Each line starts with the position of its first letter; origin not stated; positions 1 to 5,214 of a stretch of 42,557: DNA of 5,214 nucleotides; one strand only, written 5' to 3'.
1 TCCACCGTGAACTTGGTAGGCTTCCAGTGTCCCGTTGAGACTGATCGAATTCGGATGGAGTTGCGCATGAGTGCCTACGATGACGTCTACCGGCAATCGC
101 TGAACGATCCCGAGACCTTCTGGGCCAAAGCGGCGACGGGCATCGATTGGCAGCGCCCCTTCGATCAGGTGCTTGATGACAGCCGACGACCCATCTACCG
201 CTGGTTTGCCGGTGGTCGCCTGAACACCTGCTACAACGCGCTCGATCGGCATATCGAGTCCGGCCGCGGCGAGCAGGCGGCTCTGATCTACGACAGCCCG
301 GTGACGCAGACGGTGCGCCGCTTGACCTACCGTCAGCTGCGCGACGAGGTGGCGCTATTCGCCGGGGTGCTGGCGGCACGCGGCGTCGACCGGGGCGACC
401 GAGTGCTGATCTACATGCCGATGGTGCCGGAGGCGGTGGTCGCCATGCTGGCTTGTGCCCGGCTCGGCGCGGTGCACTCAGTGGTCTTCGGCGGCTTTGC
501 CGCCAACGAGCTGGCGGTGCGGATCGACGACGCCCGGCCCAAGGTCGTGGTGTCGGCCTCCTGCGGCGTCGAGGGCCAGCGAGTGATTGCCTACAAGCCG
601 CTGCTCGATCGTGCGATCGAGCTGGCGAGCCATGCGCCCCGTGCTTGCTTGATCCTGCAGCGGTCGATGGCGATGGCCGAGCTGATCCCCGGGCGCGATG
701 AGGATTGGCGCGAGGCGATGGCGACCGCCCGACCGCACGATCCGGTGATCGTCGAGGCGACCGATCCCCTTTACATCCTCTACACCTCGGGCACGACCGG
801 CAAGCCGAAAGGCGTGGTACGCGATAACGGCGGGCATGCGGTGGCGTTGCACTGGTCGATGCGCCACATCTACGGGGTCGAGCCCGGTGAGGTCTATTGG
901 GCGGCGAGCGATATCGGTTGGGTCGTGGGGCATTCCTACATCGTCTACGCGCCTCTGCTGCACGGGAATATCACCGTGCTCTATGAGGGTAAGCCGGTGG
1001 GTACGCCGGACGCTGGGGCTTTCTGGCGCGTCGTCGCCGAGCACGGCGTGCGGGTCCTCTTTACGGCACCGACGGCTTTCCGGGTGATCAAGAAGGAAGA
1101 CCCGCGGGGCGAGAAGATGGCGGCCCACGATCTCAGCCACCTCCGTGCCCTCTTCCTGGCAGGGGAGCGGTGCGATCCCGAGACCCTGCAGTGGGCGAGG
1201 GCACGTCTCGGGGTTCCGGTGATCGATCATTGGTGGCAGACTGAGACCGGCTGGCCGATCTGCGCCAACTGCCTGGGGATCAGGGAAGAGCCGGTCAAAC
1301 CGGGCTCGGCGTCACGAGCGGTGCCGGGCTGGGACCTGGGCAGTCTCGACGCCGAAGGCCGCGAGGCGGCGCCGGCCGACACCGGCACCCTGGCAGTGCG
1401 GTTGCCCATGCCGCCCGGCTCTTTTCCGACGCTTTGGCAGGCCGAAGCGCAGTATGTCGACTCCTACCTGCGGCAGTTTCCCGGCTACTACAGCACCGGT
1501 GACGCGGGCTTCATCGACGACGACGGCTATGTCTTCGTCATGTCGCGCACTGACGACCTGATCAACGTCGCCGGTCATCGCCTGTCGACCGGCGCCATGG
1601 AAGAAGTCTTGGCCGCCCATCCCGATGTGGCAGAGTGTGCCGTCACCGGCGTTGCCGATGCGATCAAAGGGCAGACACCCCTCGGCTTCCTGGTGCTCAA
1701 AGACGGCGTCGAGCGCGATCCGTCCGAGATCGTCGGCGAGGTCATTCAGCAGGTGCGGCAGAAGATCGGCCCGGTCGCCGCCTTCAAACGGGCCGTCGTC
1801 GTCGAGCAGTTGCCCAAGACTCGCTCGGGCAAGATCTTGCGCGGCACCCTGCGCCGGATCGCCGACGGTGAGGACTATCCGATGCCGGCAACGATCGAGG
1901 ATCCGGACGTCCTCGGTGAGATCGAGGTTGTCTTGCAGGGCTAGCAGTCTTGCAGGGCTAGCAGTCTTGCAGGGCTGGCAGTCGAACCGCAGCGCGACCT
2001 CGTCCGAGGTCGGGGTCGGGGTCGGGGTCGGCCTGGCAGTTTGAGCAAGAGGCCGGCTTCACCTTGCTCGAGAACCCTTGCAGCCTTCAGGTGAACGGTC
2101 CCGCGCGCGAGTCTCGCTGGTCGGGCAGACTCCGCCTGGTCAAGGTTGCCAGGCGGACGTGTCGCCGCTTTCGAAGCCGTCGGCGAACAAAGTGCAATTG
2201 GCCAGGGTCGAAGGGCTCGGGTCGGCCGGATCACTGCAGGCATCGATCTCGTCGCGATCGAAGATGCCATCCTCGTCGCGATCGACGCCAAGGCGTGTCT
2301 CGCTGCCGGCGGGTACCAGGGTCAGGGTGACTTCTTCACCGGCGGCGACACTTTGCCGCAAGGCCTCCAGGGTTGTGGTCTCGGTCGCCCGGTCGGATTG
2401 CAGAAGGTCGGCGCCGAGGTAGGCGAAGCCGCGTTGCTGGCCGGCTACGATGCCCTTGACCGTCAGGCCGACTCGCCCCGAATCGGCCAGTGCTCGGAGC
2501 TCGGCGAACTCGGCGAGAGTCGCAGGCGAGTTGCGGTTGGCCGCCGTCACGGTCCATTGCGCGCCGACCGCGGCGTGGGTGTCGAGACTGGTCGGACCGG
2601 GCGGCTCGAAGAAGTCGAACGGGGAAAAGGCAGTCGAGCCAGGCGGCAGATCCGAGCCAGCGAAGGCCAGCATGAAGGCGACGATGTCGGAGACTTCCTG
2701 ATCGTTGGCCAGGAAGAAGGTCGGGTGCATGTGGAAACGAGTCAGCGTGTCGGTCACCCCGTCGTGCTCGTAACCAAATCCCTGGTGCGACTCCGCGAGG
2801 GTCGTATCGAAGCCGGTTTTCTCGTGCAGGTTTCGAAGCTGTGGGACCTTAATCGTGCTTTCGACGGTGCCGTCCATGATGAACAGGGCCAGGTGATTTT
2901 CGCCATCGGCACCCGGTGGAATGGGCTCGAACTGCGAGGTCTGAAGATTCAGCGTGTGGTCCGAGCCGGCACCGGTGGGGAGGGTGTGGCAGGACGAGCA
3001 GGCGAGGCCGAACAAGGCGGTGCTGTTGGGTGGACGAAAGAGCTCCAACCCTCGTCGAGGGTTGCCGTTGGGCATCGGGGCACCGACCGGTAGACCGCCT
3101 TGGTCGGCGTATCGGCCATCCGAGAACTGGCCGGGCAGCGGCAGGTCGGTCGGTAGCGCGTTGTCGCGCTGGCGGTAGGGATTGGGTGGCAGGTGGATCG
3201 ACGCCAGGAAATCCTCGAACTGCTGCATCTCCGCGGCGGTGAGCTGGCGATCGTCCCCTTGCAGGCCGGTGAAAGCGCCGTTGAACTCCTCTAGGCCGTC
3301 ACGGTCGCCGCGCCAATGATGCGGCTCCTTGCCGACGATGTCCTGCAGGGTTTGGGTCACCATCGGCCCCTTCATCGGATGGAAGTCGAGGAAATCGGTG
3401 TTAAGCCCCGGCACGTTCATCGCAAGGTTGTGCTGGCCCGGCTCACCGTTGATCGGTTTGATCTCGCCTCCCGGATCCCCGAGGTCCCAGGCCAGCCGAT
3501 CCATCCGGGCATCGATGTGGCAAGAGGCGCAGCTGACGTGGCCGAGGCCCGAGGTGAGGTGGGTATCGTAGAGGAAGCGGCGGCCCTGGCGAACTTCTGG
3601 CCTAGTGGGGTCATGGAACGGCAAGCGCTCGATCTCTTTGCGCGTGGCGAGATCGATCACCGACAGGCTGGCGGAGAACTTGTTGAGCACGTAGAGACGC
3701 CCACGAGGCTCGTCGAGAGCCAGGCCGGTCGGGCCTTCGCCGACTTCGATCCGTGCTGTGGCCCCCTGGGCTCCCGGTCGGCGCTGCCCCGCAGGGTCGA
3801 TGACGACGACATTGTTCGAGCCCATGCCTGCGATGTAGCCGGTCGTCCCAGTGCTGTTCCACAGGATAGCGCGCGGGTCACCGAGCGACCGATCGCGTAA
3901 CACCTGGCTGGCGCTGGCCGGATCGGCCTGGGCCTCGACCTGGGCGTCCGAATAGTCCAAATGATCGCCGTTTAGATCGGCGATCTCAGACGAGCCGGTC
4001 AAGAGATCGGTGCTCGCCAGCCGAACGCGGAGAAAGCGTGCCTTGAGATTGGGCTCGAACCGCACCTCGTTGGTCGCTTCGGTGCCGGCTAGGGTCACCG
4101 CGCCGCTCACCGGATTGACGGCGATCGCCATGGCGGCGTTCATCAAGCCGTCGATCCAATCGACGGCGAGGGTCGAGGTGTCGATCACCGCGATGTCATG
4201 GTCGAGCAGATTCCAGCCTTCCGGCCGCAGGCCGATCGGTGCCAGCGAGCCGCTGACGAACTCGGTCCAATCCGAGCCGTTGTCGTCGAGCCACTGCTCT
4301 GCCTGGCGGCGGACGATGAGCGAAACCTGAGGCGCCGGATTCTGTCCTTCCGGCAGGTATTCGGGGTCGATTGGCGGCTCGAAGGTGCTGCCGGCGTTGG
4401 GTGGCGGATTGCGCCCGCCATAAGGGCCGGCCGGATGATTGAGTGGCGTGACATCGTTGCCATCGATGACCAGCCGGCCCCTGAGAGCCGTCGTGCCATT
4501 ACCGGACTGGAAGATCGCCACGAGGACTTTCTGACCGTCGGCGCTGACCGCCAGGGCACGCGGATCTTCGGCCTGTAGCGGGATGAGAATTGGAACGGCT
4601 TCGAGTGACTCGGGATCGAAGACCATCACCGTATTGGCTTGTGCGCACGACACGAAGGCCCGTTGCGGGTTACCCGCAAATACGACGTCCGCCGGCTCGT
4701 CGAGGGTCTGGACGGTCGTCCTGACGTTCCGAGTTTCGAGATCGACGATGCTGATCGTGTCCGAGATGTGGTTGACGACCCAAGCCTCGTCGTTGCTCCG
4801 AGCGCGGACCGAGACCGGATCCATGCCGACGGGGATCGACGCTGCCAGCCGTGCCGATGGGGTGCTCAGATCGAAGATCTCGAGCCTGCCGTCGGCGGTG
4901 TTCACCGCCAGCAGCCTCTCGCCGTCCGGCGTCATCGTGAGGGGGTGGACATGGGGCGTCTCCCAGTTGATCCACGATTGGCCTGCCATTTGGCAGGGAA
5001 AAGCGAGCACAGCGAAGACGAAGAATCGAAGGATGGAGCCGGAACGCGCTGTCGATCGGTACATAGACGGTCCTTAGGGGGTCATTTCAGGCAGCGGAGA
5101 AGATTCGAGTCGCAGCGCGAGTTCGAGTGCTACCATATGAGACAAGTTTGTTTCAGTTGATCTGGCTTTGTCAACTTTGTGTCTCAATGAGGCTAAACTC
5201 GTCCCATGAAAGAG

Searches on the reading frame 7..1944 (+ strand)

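Call 7: search_protein_families(library=pfam, proteins=[window:7-1944:+], max_evalue=0.001)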
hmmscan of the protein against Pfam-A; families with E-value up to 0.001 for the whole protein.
window:7-1944:+ (645 aa): 3 families
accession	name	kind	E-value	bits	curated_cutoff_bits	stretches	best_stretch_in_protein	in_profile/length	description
PF00501.34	AMP-binding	-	2.2e-76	257.6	29.9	1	88-467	9-377/384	AMP-binding enzyme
PF13193.12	AMP-binding_C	-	2.5e-25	89.6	24.5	1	531-609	2-76/76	AMP-binding enzyme C-terminal domain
PF16177.11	ACAS_N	-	7.9e-25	86.9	27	1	24-78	1-55/55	Acetyl-coenzyme A synthetase N-terminus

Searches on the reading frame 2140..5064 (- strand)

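Call 7: search_protein_families(library=pfam, proteins=[window:2140-5064:-], max_evalue=0.001)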
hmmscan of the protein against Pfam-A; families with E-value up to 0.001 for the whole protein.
window:2140-5064:- (974 aa): 4 families
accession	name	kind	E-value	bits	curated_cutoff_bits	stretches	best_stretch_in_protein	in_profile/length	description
PF25174.1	Beta-prop_THOC3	-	3.3e-07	30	305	1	37-181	47-185/272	THOC3 beta-propeller domain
PF10282.15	Lactonase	-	4e-06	26.7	21.7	1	35-191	141-316/344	Lactonase, 7-bladed beta-propeller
PF00034.26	Cytochrom_C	-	0.00025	22.7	21.3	0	683-799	6-87/90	Cytochrome c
PF03150.19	CCP_MauG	-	0.0007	20.7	25.6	0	491-522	4-36/149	Di-haem cytochrome c peroxidase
